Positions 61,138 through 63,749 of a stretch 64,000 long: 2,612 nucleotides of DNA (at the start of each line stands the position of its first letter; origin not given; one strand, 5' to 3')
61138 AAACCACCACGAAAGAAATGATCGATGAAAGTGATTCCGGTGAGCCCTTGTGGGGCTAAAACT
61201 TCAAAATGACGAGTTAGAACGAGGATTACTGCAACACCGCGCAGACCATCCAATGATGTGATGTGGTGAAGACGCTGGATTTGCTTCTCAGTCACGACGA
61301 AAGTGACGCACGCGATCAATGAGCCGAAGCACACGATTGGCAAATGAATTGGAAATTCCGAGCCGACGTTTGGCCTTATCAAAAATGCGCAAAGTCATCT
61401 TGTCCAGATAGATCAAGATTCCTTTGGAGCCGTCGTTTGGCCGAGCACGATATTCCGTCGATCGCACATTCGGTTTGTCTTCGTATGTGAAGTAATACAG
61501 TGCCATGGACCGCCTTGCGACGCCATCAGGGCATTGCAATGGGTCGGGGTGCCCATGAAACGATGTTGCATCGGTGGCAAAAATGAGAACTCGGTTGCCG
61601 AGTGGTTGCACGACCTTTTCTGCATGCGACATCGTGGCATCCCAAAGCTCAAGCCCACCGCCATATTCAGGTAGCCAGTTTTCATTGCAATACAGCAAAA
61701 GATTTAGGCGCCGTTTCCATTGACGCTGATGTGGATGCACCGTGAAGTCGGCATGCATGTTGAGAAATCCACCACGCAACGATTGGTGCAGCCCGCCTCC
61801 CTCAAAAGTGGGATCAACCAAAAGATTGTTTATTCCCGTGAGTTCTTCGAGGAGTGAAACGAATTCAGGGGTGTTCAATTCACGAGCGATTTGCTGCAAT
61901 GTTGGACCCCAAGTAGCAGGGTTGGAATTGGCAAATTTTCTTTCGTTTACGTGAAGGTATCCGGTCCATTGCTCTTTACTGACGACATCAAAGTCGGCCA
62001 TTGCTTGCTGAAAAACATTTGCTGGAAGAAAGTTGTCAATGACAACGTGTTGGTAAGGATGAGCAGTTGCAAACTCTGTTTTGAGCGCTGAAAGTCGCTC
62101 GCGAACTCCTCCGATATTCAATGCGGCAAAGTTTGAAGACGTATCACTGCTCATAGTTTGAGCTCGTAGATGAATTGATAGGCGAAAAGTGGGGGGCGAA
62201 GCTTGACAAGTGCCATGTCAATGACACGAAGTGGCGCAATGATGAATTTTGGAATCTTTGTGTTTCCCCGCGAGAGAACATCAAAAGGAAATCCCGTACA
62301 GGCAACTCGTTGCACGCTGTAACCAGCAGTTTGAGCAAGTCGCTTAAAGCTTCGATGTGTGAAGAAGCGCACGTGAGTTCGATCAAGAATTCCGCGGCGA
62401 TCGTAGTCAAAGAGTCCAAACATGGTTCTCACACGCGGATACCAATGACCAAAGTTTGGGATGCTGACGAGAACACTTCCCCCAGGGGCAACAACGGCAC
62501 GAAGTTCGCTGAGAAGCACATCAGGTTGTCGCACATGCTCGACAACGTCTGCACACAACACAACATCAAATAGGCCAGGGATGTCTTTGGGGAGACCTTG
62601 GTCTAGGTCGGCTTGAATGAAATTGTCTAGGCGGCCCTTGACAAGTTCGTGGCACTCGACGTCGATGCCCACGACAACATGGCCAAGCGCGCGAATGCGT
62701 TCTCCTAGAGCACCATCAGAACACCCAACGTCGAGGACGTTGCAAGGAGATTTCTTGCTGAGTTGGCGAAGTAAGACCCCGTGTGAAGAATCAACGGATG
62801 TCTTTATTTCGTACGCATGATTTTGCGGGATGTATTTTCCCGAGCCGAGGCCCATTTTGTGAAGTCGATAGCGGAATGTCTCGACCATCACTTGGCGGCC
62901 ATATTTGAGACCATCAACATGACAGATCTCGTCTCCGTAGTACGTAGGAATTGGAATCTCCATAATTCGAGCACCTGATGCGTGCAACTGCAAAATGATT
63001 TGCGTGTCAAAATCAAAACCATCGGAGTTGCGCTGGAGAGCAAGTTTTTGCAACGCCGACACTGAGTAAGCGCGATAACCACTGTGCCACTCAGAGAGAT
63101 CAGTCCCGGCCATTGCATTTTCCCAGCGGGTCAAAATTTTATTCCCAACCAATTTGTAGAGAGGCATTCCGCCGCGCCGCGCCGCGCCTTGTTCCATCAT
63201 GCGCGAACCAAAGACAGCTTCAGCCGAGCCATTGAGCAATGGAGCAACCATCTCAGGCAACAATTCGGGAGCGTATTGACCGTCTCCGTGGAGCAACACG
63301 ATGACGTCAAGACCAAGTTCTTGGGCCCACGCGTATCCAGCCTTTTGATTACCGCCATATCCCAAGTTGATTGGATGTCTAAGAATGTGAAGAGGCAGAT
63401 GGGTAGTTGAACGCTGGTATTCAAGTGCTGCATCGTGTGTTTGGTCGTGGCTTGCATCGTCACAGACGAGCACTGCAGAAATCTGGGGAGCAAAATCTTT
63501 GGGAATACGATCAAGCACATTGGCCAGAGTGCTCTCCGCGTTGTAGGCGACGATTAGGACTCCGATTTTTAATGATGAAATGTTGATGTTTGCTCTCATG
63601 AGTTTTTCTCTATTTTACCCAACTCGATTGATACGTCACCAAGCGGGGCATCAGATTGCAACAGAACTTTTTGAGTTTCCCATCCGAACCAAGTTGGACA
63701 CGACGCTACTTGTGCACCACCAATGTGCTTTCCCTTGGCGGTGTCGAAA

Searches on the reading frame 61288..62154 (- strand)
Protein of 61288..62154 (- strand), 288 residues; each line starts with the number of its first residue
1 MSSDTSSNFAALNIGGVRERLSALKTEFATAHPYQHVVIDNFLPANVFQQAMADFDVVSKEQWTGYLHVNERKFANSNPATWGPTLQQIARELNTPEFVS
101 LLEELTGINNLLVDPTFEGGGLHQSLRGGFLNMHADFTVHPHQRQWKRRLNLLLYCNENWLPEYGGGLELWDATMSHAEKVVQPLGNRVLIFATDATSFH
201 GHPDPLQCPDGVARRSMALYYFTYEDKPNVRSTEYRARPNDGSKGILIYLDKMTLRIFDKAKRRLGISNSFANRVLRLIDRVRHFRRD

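Call 65: search_protein_families(library=pfam, proteins=[window:61288-62154:-], max_evalue=0.00001)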
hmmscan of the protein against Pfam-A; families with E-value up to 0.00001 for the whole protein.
window:61288-62154:- (288 aa): 2 families
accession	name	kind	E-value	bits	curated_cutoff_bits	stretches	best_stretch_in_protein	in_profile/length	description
PF13640.12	2OG-FeII_Oxy_3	-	1.3e-14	55.3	27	1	124-221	5-97/98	2OG-Fe(II) oxygenase superfamily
PF13661.12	2OG-FeII_Oxy_4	-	2.1e-06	28.5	27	1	128-200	9-79/98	2OG-Fe(II) oxygenase superfamily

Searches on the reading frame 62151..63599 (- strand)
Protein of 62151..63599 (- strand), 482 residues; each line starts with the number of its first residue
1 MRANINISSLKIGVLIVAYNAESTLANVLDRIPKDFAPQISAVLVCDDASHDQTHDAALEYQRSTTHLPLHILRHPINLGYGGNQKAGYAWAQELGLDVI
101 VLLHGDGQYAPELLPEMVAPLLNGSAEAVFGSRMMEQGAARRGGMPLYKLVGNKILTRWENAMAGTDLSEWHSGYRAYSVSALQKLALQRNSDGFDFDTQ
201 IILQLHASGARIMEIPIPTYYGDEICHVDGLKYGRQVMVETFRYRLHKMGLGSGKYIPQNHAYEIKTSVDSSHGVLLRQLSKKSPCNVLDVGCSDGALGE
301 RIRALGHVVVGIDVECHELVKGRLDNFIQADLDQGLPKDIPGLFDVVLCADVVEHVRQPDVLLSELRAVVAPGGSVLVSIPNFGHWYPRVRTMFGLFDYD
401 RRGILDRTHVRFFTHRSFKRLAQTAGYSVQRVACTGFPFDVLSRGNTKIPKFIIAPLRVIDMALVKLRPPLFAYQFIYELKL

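Call 65: search_protein_families(library=pfam, proteins=[window:62151-63599:-], max_evalue=0.00001)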
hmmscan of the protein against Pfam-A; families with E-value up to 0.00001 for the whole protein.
window:62151-63599:- (482 aa): 7 families
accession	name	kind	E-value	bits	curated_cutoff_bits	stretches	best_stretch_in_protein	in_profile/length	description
PF13489.12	Methyltransf_23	-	4.1e-20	72.6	27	1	279-430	15-162/164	Methyltransferase domain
PF00535.33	Glycos_transf_2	-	2.6e-18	66.9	23.3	1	14-183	2-164/168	Glycosyl transferase family 2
PF07021.18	MetW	-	7.5e-12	45.7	21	1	286-391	15-120/193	Methionine biosynthesis protein MetW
PF08241.18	Methyltransf_11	-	7.1e-11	43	21.2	1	289-377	1-94/95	Methyltransferase domain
PF08242.18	Methyltransf_12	-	2.5e-10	41.4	30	1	289-375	1-97/98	Methyltransferase domain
PF13649.12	Methyltransf_25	-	4.7e-09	37.3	27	1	288-374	1-97/97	Methyltransferase domain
PF13847.12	Methyltransf_31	-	1.3e-08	35.1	27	1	283-382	2-113/145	Methyltransferase domain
